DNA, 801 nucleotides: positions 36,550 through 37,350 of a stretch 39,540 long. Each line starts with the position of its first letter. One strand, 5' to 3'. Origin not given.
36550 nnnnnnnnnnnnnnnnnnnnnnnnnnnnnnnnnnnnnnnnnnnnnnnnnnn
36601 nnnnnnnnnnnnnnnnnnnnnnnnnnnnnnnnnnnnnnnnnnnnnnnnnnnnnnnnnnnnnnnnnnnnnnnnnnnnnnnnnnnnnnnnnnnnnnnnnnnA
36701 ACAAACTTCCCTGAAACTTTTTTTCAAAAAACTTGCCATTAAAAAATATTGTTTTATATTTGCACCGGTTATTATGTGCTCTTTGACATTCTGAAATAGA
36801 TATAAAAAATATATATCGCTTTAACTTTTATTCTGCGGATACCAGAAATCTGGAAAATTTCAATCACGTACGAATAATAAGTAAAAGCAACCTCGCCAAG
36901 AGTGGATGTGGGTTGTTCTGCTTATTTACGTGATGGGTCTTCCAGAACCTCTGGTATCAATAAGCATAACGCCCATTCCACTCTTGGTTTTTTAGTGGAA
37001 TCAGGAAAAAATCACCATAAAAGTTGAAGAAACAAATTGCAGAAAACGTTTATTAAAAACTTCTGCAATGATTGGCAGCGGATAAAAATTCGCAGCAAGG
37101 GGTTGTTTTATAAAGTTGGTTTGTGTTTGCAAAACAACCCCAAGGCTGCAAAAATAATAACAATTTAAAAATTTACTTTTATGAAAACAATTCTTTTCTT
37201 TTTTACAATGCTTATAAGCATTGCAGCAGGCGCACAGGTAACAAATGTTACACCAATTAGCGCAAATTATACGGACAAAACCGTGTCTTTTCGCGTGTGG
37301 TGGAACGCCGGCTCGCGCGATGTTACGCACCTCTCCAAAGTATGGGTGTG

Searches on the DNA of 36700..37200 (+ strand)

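Call 68: search_rna_families(source=window, start=36700, end=37200, threshold=evalue, max_evalue=10)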
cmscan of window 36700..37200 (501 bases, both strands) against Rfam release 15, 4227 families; matches with E-value up to 10: 9.
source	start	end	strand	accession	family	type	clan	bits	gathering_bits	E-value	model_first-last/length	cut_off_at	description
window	36778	36825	+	RF02956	DUF2693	Gene; sRNA;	-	18.5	81.3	0.26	1-165/165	no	DUF2693 RNA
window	36896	36987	+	RF03563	mir-BART16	Gene; miRNA;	-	18.4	100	0.85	1-87/87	no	mir-BART16 microRNA precursor family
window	37081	37159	+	RF00958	mir-498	Gene; miRNA;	-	17.8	85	1.2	1-85/85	no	mir-498 microRNA precursor family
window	37007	37133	+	RF02390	sau-41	Gene; sRNA;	-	16.4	80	5.6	1-156/156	no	Staphylococcus sRNA sau-41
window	37037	37069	-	RF01914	mir-932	Gene; miRNA;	-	12.9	54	8.3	23-52/76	no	mir-932 microRNA precursor family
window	37036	37068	+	RF01914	mir-932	Gene; miRNA;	-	12.9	54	8.5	23-52/76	no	mir-932 microRNA precursor family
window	36783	36818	+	RF03159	RAGATH-7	Gene; sRNA;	-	11.5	111.8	5.1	174-208/208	no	RAGATH-7 RNA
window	37115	37200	-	RF01493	rli37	Gene; sRNA;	-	11.5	90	9.5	161-247/247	5'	Listeria sRNA rli37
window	36990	37078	-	RF01946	KCNQ1OT1_1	Gene; lncRNA;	-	5.1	70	4.4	379-464/464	no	KCNQ1 overlapping transcript 1 conserved region 1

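Call 81: build_rna_model(alignment_id=A6)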
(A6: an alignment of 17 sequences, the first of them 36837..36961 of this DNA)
Model R1 built from alignment A6 (17 sequences, 129 columns); structure: RNAalifold consensus.
model positions 126; base pairs 45; branch points 0; effective number of sequences 1.47; information 0.59 bits per position. Calibrated on 0.2 Mb of random sequence (short: E-values are rough).
structure used (alignment columns):
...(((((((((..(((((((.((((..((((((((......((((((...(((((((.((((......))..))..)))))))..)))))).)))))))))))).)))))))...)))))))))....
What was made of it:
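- On Metabolite riboswitch: The hairpin is unbranched (call 81).
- The structure is a single unbranched hairpin with no multi-helix junction (the model has 0 branch points, call 81).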

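Call 82: search_with_rna_model(model_id=R1, source=window, filters=off, max_evalue=1, show_alignments=4)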
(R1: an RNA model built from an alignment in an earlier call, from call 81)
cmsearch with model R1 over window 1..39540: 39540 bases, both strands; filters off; matches with E-value up to 1: 18.
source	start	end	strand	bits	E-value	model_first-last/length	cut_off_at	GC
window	36836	36961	+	137.1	2.4e-33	1-126/126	no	0.41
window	17009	17132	+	120.1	6.6e-29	1-126/126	no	0.41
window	26811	26919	-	44.7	2.3e-09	1-126/126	no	0.39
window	5377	5485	-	24.7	0.00036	1-126/126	no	0.38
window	23978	24109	+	20.9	0.0034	1-126/126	no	0.49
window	199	297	-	17.6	0.025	1-126/126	no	0.32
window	200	298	+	16.5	0.047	1-126/126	no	0.33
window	16525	16604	+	16.4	0.05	1-126/126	no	0.26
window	24007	24108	-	15.9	0.068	1-126/126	no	0.49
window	36835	36960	-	15.5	0.088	1-126/126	no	0.42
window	16537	16597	-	14.5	0.16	1-126/126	no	0.3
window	26814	26920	+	14.1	0.2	1-126/126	no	0.37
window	17008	17131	-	13.4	0.3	1-126/126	no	0.42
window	12342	12407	+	13.1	0.38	1-126/126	no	0.32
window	38587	38634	-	12.8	0.44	1-126/126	no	0.52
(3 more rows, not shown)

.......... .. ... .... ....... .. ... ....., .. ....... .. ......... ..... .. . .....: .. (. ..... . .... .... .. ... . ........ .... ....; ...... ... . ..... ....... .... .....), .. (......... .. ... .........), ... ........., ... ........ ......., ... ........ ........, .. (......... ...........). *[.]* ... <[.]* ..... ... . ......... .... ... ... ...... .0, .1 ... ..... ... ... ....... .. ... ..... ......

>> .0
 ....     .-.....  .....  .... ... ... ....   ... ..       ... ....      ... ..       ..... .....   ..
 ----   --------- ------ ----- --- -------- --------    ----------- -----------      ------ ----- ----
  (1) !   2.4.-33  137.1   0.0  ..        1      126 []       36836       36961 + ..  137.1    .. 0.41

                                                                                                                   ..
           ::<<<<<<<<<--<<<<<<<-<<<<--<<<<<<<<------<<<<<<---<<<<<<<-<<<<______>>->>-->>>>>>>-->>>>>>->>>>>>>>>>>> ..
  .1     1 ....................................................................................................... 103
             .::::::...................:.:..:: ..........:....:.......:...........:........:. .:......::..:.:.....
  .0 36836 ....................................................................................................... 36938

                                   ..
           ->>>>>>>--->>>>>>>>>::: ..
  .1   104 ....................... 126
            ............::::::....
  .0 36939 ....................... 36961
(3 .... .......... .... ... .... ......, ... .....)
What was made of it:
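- Checked: It places A's three helices on the model's P1-P3 (call 82).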

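Call 83: search_with_rna_model(model_id=R1, sources=[window, L001, L002, L003, L004, L005, L006, L007, L008, L009, L010, L011, L012, L013, L014, L015, L016, L017, L018, L019, L020, L021, L022, L023, L024, L025, L026, L027, L028, L029, L030, L031, L032, L033, L034, L035, L036, L037, L038, L039, L040, L041, L042, L043, L044, L045, L046, L047, L048, L049, L050, L051, L052, L053, L054, L055, L056, L057, L058, L059, L060, L061, L062, L063, L064, L065, L066, L067, L068, L069, L070, L071, L072, L073, L074, L075, L076, L124], max_evalue=0.01, make_alignment=true)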
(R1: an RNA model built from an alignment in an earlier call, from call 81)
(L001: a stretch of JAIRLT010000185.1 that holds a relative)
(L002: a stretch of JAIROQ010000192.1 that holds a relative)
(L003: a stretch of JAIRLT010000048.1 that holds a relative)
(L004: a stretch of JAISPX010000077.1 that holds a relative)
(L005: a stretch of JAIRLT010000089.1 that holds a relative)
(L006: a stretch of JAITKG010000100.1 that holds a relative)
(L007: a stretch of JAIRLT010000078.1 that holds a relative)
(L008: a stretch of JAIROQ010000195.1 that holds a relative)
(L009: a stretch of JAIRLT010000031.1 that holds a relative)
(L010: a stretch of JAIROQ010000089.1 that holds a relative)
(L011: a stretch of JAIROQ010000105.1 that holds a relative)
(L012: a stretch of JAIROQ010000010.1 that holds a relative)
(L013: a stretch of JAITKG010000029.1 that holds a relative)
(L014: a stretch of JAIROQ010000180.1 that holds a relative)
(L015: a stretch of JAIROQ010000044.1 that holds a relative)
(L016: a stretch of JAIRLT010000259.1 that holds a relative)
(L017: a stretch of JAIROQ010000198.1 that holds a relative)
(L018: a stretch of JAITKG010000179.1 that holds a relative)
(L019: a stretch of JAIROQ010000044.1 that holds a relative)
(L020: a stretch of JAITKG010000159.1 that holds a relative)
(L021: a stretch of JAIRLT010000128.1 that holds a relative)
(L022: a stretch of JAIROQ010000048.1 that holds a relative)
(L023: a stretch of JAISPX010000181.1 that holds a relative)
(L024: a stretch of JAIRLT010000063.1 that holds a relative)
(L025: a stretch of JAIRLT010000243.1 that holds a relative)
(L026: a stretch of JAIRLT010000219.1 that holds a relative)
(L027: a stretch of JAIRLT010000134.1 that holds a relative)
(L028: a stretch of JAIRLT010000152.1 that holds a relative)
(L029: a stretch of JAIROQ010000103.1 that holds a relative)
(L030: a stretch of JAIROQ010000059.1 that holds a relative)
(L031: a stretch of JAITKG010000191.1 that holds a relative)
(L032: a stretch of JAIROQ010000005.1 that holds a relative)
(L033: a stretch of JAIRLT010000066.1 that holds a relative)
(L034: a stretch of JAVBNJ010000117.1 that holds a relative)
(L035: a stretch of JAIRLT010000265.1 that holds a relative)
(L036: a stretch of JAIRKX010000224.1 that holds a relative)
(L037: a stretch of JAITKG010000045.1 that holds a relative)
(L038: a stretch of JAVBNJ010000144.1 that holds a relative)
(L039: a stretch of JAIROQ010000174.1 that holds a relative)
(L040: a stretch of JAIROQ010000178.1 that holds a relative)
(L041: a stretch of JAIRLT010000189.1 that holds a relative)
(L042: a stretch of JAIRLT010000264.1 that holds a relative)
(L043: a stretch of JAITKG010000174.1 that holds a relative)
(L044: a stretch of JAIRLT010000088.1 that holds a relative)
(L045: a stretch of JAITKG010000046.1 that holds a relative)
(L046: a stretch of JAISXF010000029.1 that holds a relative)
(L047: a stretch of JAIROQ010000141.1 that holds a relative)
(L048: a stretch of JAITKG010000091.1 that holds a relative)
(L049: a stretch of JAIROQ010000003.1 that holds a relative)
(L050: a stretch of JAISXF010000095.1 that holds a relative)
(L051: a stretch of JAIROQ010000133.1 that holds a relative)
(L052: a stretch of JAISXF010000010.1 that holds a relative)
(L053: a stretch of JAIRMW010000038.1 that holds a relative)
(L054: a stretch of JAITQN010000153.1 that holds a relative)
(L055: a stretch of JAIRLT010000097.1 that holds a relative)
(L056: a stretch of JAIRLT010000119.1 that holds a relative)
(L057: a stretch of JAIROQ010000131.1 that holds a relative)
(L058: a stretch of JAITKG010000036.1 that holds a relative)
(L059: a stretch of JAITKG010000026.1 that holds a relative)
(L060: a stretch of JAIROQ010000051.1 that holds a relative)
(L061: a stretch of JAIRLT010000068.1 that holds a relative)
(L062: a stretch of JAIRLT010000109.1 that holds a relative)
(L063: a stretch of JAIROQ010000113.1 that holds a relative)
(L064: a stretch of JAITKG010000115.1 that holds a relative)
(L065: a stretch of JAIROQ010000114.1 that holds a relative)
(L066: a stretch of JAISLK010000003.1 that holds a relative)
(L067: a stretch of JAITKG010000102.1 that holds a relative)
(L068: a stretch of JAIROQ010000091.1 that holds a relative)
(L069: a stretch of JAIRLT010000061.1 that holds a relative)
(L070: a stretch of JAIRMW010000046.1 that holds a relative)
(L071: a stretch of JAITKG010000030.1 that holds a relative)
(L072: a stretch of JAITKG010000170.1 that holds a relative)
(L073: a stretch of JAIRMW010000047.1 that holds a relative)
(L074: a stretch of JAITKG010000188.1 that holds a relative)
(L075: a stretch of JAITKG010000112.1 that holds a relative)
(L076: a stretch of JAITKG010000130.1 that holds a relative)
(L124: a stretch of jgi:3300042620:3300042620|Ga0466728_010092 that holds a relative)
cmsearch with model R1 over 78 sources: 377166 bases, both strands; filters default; matches with E-value up to 0.01: 55.
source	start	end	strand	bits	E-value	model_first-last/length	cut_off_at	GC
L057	1912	2037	-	138.2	1.2e-32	1-126/126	no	0.42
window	36836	36961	+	137.2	2.3e-32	1-126/126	no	0.41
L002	2634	2759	+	134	1.5e-31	1-126/126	no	0.43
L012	60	185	+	132.7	3.4e-31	1-126/126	no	0.38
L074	2269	2394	+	131.7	6e-31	1-126/126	no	0.34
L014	2336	2460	+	131.4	7.1e-31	1-126/126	no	0.37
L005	2648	2772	+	131.3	7.6e-31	1-126/126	no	0.36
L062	295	420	+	126.7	1.2e-29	1-126/126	no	0.37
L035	2635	2759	+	125.5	2.5e-29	1-126/126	no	0.33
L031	664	788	+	125.1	3.1e-29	1-126/126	no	0.41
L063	2171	2296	+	124.2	5.4e-29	1-126/126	no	0.4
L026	250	373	+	122.6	1.4e-28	1-126/126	no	0.36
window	17009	17132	+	120.1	6.3e-28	1-126/126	no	0.41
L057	300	423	+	119.1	1.1e-27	1-126/126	no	0.38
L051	2282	2404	+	117.5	3e-27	1-126/126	no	0.39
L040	2189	2312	+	112.5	5.8e-26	1-126/126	no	0.43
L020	298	422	+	107.9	9e-25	1-126/126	no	0.4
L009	926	1050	+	100.3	8.7e-23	1-126/126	no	0.42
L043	2705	2821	+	62.9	4.2e-13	1-126/126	no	0.3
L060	1809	1932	+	60.6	1.7e-12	1-126/126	no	0.33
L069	2503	2623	+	60.2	2.1e-12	1-126/126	no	0.3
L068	2195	2312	+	59.8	2.6e-12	1-126/126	no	0.27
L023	815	929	+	59.1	4.1e-12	1-126/126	no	0.37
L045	2418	2533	+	57.9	8.5e-12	1-126/126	no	0.31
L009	2710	2821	+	57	1.4e-11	1-126/126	no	0.31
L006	2712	2822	+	56.2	2.4e-11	1-126/126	no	0.33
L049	2458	2576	+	55.7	3e-11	1-126/126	no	0.34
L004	1782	1894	+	55.3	4e-11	1-126/126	no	0.33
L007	37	147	+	54.4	6.8e-11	1-126/126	no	0.36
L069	2786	2898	+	54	8.7e-11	1-126/126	no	0.29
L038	2643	2753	+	52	2.8e-10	1-126/126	no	0.37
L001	1964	2074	+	49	1.7e-09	1-126/126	no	0.32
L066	2589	2704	+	48.9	1.8e-09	1-126/126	no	0.36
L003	2725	2836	+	48.6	2.2e-09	1-126/126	no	0.27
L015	2697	2809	+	48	3.2e-09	1-126/126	no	0.27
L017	2703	2814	+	47.5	4.2e-09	1-126/126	no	0.33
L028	2608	2715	+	46.8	6.3e-09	1-126/126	no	0.32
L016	409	517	+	46.3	8.5e-09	1-126/126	no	0.34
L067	2645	2762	+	45.3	1.5e-08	1-126/126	no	0.37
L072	2702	2811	+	45.3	1.5e-08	1-126/126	no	0.32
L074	2671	2780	+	45.1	1.7e-08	1-126/126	no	0.36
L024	2708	2816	+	44.5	2.5e-08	1-126/126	no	0.31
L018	2673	2782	+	44.4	2.6e-08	1-126/126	no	0.34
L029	2730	2838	+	44.4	2.6e-08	1-126/126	no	0.35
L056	2710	2826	+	42.8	7e-08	1-126/126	no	0.38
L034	1596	1705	+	41.4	1.6e-07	1-126/126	no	0.35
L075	2695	2807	+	41.3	1.7e-07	1-126/126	no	0.35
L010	268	380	+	38.9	7.2e-07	1-126/126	no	0.33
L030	2441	2552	+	38.8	7.5e-07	1-126/126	no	0.3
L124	2881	3002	+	38.8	7.5e-07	1-126/126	no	0.39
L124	1168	1280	+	36.6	2.8e-06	1-126/126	no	0.3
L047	2718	2829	+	36.1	3.9e-06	1-126/126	no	0.32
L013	2698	2811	+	32.7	2.9e-05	1-126/126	no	0.32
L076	2697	2792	+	25.1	0.0026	1-126/126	no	0.32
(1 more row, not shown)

Alignment A7: 55 matches aligned to the model, 197 columns, each read 5' to 3' on its own strand. Consensus structure (alignment columns), stored with it:
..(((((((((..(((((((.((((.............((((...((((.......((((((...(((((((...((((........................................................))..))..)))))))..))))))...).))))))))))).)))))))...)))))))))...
